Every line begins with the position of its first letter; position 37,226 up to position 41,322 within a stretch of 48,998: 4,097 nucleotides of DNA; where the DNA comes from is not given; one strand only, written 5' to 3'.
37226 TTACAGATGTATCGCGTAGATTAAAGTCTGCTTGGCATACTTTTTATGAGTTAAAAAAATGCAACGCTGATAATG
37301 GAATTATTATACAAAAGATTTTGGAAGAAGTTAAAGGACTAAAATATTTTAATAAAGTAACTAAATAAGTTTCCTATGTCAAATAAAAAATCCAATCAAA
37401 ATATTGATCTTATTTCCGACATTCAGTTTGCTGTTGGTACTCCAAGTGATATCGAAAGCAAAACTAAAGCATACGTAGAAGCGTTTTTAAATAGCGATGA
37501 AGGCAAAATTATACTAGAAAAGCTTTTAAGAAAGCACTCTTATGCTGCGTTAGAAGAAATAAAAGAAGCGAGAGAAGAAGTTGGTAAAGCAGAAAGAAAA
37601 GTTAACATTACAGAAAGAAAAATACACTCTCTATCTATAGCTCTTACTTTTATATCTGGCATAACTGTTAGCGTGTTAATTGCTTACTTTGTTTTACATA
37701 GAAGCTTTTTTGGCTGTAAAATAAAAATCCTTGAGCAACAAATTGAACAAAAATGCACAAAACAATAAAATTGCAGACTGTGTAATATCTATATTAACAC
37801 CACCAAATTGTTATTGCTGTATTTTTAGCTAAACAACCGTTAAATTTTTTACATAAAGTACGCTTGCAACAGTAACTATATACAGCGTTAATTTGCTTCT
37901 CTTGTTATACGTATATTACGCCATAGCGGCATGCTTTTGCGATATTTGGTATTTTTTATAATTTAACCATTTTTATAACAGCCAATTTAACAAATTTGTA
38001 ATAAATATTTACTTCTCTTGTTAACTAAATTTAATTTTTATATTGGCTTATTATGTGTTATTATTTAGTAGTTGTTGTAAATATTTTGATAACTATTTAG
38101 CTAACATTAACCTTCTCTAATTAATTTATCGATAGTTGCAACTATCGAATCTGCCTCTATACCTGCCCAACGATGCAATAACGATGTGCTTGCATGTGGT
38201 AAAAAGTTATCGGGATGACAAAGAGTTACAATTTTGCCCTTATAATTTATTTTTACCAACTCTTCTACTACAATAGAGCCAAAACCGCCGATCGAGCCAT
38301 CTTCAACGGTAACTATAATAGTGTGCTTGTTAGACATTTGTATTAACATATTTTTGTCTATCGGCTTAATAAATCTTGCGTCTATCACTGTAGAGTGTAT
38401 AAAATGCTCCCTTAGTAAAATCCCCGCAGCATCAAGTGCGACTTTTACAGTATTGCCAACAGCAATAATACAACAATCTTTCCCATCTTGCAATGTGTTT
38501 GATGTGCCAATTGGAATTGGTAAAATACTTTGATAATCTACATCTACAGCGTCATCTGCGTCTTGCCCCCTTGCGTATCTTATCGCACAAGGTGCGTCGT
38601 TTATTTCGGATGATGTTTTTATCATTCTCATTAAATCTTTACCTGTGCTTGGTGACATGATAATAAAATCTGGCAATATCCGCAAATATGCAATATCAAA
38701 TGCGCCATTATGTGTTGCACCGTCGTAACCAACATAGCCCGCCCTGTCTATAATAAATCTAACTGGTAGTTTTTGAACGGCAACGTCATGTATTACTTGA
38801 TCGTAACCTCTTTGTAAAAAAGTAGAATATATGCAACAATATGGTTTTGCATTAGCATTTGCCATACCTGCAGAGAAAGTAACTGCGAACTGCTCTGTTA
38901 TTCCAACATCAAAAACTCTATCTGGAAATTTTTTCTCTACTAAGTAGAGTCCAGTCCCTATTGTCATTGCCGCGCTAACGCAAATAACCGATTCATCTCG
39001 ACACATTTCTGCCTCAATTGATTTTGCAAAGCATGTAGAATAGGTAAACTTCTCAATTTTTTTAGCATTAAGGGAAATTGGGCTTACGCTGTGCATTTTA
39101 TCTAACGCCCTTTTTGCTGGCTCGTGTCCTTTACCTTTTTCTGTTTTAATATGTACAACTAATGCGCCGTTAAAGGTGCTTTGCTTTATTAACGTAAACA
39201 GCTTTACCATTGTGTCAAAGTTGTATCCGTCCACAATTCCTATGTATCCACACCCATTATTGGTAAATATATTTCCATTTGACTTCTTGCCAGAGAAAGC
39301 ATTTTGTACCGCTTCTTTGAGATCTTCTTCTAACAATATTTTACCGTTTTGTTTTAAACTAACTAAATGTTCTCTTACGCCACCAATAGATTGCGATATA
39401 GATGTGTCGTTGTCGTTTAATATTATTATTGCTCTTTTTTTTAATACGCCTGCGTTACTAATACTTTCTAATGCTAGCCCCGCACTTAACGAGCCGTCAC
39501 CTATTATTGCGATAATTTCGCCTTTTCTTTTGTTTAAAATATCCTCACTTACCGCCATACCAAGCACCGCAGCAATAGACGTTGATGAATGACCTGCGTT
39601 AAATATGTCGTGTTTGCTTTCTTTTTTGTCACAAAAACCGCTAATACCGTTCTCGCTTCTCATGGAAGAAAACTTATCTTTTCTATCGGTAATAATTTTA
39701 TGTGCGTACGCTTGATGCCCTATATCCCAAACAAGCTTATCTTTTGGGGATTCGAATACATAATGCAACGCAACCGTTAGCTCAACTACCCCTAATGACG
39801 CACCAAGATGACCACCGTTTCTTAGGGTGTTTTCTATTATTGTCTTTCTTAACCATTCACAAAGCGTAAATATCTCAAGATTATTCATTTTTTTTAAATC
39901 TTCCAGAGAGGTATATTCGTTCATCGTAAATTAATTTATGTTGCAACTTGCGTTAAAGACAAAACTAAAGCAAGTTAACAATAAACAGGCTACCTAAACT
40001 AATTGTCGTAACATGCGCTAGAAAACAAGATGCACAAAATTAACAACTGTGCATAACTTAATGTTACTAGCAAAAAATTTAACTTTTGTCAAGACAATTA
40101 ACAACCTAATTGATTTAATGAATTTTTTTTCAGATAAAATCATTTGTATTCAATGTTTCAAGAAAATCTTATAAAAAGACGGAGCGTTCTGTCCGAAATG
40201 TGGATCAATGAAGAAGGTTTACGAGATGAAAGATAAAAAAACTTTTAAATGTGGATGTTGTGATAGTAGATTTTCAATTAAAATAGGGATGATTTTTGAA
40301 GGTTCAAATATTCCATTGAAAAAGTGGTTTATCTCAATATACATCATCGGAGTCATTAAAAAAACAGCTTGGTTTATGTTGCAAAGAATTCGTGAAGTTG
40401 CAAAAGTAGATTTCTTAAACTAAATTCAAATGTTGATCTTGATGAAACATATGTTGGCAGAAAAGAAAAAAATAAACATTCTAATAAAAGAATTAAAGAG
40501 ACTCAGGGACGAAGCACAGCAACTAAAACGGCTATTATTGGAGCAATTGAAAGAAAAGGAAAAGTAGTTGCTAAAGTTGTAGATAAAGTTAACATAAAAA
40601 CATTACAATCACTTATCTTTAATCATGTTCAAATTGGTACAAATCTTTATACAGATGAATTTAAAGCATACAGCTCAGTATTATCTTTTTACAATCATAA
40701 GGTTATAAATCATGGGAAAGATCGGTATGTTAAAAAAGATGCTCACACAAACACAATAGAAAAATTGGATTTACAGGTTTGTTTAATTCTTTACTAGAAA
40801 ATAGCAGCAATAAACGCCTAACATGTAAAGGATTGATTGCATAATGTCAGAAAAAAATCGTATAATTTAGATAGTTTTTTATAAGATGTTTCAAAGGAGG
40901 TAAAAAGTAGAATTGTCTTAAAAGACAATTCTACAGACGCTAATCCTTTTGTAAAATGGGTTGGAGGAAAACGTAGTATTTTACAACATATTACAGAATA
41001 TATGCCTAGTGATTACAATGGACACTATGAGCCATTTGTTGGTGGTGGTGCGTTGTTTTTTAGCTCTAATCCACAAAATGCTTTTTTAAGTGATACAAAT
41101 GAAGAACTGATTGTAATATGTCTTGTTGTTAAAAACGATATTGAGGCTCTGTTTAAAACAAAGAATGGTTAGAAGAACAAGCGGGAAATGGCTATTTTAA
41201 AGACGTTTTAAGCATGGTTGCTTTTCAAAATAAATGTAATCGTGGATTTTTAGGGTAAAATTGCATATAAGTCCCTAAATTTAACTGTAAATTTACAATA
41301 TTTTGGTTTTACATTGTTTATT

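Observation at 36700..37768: Panacea (DUF4065, SocA/GepA-like) gene tightly coupled to an unclassified single-TM coiled-coil ORF: candidate novel toxin-antitoxin or defence pair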

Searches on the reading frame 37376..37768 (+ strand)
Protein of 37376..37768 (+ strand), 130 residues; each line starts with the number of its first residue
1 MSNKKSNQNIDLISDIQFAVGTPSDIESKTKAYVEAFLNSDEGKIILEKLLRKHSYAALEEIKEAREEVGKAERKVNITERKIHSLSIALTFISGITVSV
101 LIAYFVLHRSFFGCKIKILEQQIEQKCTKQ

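Call 3: search_protein_families(library=pfam, proteins=[window:37376-37768:+], max_evalue=1)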
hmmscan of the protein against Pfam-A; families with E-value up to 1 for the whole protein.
window:37376-37768:+ (130 aa): 0 families

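Call 4: search_protein_families(library=ncbifam, proteins=[window:37376-37768:+], max_evalue=1)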
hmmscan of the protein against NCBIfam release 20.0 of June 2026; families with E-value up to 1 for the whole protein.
window:37376-37768:+ (130 aa): 1 family
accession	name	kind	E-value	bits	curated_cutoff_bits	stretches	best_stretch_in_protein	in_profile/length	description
NF050045.1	rSAM_RiPP_KGR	equivalog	0.045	13.8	50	1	58-80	4-26/47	KGR family RaS-RiPP peptide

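Call 5: search_protein_families(library=padloc, proteins=[window:37376-37768:+], max_evalue=1)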
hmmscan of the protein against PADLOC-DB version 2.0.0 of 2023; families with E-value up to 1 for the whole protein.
window:37376-37768:+ (130 aa): 0 families

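Call 6: find_homologous_proteins(query=window:37376-37768:+, max_evalue=0.01)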
Query window:37376-37768:+ (130 aa): 1 proteins with E <= 0.01 among 32 candidates.
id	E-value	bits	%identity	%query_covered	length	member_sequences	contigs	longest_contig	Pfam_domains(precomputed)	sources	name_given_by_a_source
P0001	4.9e-75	267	100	100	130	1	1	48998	-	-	-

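Call 16: search_solved_structures(query=window:37376-37768:+, max_evalue=10)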
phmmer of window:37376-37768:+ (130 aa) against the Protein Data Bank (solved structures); distinct sequences matched with E-value up to 10: 4.
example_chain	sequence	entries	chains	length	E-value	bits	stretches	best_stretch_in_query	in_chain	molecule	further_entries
8qaf_A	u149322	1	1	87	0.15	15.7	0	53-83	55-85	sc-apCC-8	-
8szz_I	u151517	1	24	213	0.2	15.3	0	47-115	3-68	O32-ZL4 Component B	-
8a8n_A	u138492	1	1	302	0.4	14.4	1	19-58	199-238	EPN-pX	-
5kp9_B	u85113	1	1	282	0.56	13.9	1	19-54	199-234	EPN-01*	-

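Call 29: search_protein_representatives(protein=window:37376-37768:+)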
Query: 130 residues. Proteins with E-value up to 0.001 (for the whole library): 1; up to 1e-10: 1; up to 1e-30: 1. The best 1 are listed.
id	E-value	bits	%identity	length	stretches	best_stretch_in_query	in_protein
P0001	1.6e-75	267.0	100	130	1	1-130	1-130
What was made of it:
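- On Membrane PanT clusters T3 / T12 / T4: The exhaustive phmmer search found nothing at E<=0.001 (call 29).
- Tried and rejected: An exhaustive phmmer search of ORF130 against 1.84 billion representatives returned only itself (call 29).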

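Call 34: find_encoding_contigs(protein=window:37376-37768:+, flank=3000, max_places=6)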
Protein window:37376-37768:+ (130 aa): 1 contig read that carries it; 1 place shown.
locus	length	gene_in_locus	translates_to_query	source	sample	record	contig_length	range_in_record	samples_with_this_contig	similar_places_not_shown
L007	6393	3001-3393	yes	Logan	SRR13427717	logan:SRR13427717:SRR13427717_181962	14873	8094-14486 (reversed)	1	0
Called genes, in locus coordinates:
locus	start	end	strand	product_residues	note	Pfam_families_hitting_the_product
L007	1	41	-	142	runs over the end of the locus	?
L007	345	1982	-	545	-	PF01921:tRNA-synt_1f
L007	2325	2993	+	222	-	-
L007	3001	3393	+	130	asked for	-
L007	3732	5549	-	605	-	PF13292:DXP_synthase_N, PF02779:Transket_pyr, PF02780:Transketolase_C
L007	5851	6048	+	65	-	-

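Call 58: search_dna_similar(query=window:37376-37768:+, collection=plasmids, mode=protein, max_evalue=10, max_rows=15)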
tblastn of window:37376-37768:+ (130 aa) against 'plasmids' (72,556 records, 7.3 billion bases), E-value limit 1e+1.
No match.

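Call 59: search_dna_similar(query=window:37376-37768:+, collection=phages, mode=protein, max_evalue=10, max_rows=15)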
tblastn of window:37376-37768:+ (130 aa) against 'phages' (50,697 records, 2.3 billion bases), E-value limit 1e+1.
Records with a match: 1; places in all: 1; records where one place covers at least 80% of the query: 0.
Best place of each record, by identity: <60% 1.
By first word of the organism name: Proteus 1.
By host as written in the record: Proteus mirabilis 1.
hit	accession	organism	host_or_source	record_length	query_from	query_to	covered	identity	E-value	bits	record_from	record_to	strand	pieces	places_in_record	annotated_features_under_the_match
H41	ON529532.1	Proteus phage RP6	Proteus mirabilis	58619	72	117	35%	41.3%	1e+1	32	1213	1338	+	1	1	hypothetical protein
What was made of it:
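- Tried and rejected: tblastn of ORF130 against plasmids and phages gave nothing (calls 58, 59).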

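Call 61: predict_structure(protein=window:37376-37768:+)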
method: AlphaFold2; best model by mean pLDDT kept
length: 130 residues; sequences in the alignment: 1
mean_pLDDT: 73.6   pTM: 0.34
mean pLDDT of the five models: 73.6, 54.7, 53.0, 46.6, 40.2
residues with pLDDT >= 90: 20; 70-90: 59; 50-70: 36; < 50: 15
segments of 3 or more residues with pLDDT < 50: 1-5, 13-16, 18-20
pLDDT, mean of each block of 10 residues (from residue 1): 47 48 63 78 79 69 71 67 82 93 93 88 78
secondary structure, 60 per line:
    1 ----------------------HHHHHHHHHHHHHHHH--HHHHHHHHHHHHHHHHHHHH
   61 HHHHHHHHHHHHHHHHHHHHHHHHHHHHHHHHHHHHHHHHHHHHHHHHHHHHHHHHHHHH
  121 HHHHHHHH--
elements in order: H23-38 H41-128
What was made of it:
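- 37376..37768 (+): ORF130, the candidate PanT-type membrane toxin, 130 aa. Residues 1-22 are disordered, 23-85 form charged helices, 86-107 form a TM helix (nt 37631-37696) and 108-130 form a basic tail with two Cys. AlphaFold single-sequence model with pLDDT 73.6 and helix 41-128 (call 61).
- Checked: AlphaFold predicts a long helix at 41-128 (call 61).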

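Call 69: search_protein_families(library=phrogs, proteins=[window:37376-37768:+], max_evalue=1)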
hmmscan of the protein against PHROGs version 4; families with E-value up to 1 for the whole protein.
window:37376-37768:+ (130 aa): 0 families

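Call 71: fold_search(model_id=the predicted structure, library=pdb)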
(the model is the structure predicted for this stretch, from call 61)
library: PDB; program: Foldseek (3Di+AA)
matches with E <= 10: 6; with E <= 0.001: 0
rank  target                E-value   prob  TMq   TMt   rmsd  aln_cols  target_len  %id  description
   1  6f4g_D                4.4e+00  0.30  0.18  0.13   1.4        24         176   25  'Crystal structure of the Drosophila melanogaster SNF/U2A'/U2-SL4 complex (released 2018-06-20)
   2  6zbb_f                5.6e+00  0.04  0.20  0.27  11.2        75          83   17  bovine ATP synthase Fo domain (released 2020-09-09)
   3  6f4g_A                6.1e+00  0.21  0.18  0.13   1.3        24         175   25  'Crystal structure of the Drosophila melanogaster SNF/U2A'/U2-SL4 complex (released 2018-06-20)
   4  6m6t_H                6.1e+00  0.09  0.21  0.06   4.9        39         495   15  Amylomaltase from Streptococcus agalactiae in complex with acarbose (released 2021-03-31)
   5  8egk_B                8.3e+00  0.13  0.20  0.08   1.5        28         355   36  Re-refinement of Crystal Structure of NosGet3d, the All4481 protein from Nostoc sp. PCC 7120 (released 2023-05-24)
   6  2o8a_I                9.7e+00  0.02  0.17  0.28  10.7        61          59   24  rat PP1cgamma complexed with mouse inhibitor-2 (released 2007-07-17)
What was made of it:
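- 37376..37768 (+): No homologue anywhere (calls 6, 16, 29, 58, 59, 69, 71).
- Tried and rejected: Foldseek of the ORF130 model against the PDB gave no hit below E 4 (call 71), as expected for a single long helix.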

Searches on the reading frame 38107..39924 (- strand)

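Call 14: search_protein_families(library=pfam, proteins=[window:38107-39924:-], max_evalue=0.001)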
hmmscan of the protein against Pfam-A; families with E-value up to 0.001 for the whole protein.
window:38107-39924:- (605 aa): 3 families
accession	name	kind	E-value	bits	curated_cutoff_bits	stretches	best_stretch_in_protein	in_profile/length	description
PF13292.11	DXP_synthase_N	-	1e-83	281.2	21.2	1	2-261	2-274/274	1-deoxy-D-xylulose-5-phosphate synthase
PF02779.29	Transket_pyr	-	5.9e-39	133.9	27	1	292-453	2-170/174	Transketolase, pyrimidine binding domain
PF02780.25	Transketolase_C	-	9e-24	84.2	25.9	1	474-594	2-124/124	Transketolase, C-terminal domain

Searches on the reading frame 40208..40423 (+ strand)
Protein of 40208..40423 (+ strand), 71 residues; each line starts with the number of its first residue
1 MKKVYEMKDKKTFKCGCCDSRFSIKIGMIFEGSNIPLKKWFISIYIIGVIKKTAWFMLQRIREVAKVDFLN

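Call 14: search_protein_families(library=pfam, proteins=[window:40208-40423:+], max_evalue=0.001)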
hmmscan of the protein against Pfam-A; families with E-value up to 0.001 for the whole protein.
window:40208-40423:+ (71 aa): 0 families

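Call 55: search_protein_families(library=pfam, proteins=[window:40208-40423:+], max_evalue=1)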
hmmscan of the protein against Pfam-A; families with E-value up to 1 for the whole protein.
window:40208-40423:+ (71 aa): 2 families
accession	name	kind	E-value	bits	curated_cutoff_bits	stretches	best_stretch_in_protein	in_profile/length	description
PF25164.1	CoiA_N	-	0.0062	16.5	26.3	1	3-29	8-34/50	Competence protein CoiA, N-terminal domain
PF22609.1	Fe_hydrogense_Fe-S_bd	-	0.068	13.2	27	1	3-21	9-27/41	Iron hydrogenase 1-like, iron-sulfur centre-binding domain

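Call 57: search_dna_similar(query=window:40208-40423:+, collection=plasmids, mode=protein, max_evalue=0.01, max_rows=8)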
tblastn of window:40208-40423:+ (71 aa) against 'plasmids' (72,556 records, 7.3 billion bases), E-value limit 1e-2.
Records with a match: 97; places in all: 110; records where one place covers at least 80% of the query: 21.
Best place of each record, by identity: <60% 97.
By first word of the organism name: Pseudosulfitobacter 30; Xanthomonas 15; Chondrinema 6; Mesorhizobium 4; Haloarcula 3; Entomospira 2; Sulfitobacter 2; Bacteroides 2; Agrobacterium 2; Photobacterium 2; and 28 more.
By predicted mobility (MOB-suite, as given by PLSDB): non-mobilizable 68; conjugative 19; mobilizable 10.
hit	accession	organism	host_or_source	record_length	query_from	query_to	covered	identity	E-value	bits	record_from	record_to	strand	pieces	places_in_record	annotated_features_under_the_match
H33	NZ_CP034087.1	Methylocystis rosea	cell culture,groundwater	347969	3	71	97%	41.2%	2e-16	78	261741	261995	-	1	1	IS1595 family transposase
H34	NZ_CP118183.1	Entomospira culicis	Culex pipiens,cell culture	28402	5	63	83%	42.7%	7e-12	65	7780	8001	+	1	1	IS1595 family transposase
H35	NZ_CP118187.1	Entomospira culicis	Culex pipiens,cell culture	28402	5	63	83%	42.7%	7e-12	65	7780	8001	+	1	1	IS1595 family transposase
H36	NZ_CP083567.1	Sulfitobacter sp. W027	-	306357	3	68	93%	32.5%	2e-5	47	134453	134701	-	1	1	IS1595 family transposase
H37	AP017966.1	Candidatus Megaera polyxenophila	-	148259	11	62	73%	41.2%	7e-6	48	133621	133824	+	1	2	transposase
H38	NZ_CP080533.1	Mesorhizobium sp. AR02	Oxytropis sp.,Cell culture,root nodule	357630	13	68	79%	37.5%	4e-8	55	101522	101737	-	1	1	none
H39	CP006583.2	Mesorhizobium huakuii 7653R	Rice field soil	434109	13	68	79%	37.5%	4e-8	55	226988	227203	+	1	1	none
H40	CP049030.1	Rhodobacteraceae bacterium SC52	Apostichopus japonicus,pure ...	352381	4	63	85%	34.6%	4e-4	43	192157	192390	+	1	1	none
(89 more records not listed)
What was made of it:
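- IS1595 and methyltransferase fragments lie 2.4-3.4 kb away (calls 55, 57).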

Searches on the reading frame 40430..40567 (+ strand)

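Call 55: search_protein_families(library=pfam, proteins=[window:40430-40567:+], max_evalue=1)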
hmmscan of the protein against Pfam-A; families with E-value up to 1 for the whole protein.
window:40430-40567:+ (45 aa): 1 family
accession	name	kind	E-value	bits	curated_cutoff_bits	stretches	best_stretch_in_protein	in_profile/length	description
PF15615.11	TerB_C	-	0.012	16.3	26.3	1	10-44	12-46/148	TerB-C domain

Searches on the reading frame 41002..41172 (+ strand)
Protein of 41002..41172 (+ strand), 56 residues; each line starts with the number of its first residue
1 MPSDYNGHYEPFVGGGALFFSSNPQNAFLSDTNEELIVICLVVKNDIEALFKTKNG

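Call 55: search_protein_families(library=pfam, proteins=[window:41002-41172:+], max_evalue=1)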
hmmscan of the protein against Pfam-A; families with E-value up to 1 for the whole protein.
window:41002-41172:+ (56 aa): 1 family
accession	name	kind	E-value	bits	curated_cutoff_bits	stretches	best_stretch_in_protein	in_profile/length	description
PF02086.21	MethyltransfD12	-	1.2e-09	38.7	22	1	2-52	17-71/253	D12 class N6 adenine-specific DNA methyltransferase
